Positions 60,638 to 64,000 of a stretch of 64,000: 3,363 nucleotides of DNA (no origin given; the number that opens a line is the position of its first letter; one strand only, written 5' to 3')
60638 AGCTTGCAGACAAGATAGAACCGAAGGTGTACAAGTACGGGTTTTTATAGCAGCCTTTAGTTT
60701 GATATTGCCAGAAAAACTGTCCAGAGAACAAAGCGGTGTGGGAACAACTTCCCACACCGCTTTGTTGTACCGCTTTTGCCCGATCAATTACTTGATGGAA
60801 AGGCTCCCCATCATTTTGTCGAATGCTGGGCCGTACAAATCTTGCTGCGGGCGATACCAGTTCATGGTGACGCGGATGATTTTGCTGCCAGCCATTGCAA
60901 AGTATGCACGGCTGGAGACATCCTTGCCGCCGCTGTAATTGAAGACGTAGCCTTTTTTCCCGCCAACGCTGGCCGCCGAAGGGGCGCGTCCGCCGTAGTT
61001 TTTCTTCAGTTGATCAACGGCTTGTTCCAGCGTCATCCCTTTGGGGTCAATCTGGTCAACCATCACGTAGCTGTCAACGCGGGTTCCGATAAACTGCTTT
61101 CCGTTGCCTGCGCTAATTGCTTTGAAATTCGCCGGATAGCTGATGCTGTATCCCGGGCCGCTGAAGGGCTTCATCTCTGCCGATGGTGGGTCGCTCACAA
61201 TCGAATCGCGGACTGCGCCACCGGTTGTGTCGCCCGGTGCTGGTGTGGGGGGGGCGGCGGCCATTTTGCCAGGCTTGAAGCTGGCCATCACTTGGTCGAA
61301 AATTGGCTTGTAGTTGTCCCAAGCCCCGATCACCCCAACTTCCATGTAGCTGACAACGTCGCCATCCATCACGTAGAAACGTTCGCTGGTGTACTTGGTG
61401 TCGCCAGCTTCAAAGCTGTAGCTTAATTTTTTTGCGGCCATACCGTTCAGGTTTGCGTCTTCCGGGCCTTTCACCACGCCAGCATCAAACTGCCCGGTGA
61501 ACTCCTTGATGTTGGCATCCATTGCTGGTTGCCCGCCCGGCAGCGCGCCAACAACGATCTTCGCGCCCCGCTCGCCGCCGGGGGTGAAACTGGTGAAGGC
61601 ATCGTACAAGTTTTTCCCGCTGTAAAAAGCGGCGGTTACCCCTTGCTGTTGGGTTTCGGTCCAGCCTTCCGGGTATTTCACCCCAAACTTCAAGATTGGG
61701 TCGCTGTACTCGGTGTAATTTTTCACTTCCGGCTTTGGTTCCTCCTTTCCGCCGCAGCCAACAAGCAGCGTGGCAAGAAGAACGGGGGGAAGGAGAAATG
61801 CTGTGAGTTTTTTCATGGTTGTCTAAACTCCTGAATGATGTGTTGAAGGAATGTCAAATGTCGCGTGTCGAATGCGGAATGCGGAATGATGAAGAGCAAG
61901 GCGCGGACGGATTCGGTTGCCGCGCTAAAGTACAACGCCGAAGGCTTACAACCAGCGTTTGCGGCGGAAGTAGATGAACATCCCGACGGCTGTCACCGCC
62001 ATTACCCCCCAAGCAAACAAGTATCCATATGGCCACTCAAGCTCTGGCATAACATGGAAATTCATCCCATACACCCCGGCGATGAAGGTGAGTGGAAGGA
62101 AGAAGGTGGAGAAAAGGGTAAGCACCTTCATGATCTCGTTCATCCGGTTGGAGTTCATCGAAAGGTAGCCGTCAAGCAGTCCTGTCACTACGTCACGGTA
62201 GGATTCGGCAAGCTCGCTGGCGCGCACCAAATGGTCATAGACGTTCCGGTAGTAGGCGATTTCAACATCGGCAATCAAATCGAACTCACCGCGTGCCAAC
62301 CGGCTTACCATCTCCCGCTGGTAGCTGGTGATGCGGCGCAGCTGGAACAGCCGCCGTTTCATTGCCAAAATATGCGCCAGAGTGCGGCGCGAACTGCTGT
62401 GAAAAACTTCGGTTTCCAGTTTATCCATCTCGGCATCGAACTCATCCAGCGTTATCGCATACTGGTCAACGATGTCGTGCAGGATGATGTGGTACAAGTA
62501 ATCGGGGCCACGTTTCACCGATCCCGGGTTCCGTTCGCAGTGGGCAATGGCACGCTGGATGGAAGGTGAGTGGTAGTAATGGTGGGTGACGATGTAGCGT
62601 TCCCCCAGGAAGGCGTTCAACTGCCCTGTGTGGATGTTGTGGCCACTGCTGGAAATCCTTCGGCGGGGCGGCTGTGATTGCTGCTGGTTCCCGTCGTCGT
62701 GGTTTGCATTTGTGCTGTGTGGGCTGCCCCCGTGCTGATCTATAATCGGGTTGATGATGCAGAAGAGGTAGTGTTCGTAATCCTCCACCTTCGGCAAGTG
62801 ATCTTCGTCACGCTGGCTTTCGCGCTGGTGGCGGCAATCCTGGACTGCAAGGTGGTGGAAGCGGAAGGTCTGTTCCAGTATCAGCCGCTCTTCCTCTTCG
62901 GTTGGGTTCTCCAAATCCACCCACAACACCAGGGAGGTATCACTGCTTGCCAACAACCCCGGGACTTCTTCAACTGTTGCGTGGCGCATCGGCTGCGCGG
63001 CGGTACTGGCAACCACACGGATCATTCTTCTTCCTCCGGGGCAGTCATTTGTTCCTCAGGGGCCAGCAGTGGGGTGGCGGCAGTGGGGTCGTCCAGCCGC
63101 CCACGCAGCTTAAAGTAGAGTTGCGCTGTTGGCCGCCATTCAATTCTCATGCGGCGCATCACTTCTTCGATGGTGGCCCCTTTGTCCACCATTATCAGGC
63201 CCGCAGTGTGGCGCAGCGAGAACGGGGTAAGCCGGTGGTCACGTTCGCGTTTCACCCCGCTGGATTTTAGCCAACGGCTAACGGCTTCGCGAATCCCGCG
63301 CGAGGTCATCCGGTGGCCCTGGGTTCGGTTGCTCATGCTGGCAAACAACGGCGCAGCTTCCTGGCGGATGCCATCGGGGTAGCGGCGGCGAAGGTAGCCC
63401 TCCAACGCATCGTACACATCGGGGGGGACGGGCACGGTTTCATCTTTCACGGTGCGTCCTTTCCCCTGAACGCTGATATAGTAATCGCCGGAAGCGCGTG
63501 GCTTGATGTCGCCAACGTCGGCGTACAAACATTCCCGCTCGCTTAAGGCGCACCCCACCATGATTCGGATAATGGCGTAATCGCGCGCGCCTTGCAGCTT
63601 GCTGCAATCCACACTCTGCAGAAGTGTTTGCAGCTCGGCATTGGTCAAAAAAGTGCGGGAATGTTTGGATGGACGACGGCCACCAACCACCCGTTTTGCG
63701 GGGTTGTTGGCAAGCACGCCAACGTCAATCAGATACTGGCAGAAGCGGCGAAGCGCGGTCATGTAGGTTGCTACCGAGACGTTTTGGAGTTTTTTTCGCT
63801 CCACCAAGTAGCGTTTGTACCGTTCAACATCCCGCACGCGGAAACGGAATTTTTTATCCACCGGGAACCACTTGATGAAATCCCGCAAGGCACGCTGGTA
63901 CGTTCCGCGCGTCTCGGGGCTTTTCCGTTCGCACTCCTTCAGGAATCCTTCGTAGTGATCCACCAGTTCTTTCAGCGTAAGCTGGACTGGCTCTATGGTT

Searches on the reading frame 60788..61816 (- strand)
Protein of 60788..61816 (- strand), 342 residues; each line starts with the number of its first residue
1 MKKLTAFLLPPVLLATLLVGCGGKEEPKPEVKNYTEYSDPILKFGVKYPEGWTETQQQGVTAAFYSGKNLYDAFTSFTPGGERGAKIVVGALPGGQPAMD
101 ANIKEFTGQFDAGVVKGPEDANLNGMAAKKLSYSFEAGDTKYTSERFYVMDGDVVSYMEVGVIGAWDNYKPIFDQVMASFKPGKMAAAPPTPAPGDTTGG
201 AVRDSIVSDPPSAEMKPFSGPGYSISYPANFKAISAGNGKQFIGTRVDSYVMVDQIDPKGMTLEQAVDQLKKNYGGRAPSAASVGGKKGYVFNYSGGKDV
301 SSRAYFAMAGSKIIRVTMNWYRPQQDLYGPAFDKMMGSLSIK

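Call 45: search_protein_families(library=pfam, proteins=[window:60788-61816:-], max_evalue=0.01)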
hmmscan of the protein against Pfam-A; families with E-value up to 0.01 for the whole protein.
window:60788-61816:- (342 aa): 1 family
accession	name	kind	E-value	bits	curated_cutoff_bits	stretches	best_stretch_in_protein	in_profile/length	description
PF01789.22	PsbP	-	0.00023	21.6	23.5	0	33-64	2-34/155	PsbP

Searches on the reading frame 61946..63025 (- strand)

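Call 45: search_protein_families(library=pfam, proteins=[window:61946-63025:-], max_evalue=0.01)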
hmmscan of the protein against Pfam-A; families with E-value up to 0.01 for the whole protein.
window:61946-63025:- (359 aa): 1 family
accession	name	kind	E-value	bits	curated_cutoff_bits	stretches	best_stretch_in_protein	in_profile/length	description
PF01544.23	CorA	-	6.8e-66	223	27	1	33-355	4-292/292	CorA-like Mg2+ transporter protein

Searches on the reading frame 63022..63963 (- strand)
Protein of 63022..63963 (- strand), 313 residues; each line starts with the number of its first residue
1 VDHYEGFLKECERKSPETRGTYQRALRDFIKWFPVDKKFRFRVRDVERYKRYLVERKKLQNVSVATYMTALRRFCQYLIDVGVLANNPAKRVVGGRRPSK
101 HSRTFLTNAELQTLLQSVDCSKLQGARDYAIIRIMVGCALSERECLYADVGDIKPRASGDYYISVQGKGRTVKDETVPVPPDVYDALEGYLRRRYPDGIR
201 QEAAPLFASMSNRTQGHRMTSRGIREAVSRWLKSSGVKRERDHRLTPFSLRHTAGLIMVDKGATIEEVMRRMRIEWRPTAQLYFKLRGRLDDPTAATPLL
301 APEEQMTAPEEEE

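Call 45: search_protein_families(library=pfam, proteins=[window:63022-63963:-], max_evalue=0.01)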
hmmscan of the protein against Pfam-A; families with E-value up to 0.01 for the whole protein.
window:63022-63963:- (313 aa): 4 families
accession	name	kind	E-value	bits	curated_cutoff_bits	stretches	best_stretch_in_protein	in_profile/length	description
PF00589.27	Phage_integrase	-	1.1e-14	55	27.1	1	105-272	2-154/172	Phage integrase family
PF02899.23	Phage_int_SAM_1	-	2.9e-08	34.3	22.3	1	3-80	3-81/83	Phage integrase, N-terminal SAM-like domain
PF13495.12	Phage_int_SAM_4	-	1.1e-06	29.4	27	1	10-79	10-79/85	Phage integrase, N-terminal SAM-like domain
PF13102.12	Phage_int_SAM_5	-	3.7e-06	27.6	22.3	1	3-90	5-96/98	Phage integrase SAM-like domain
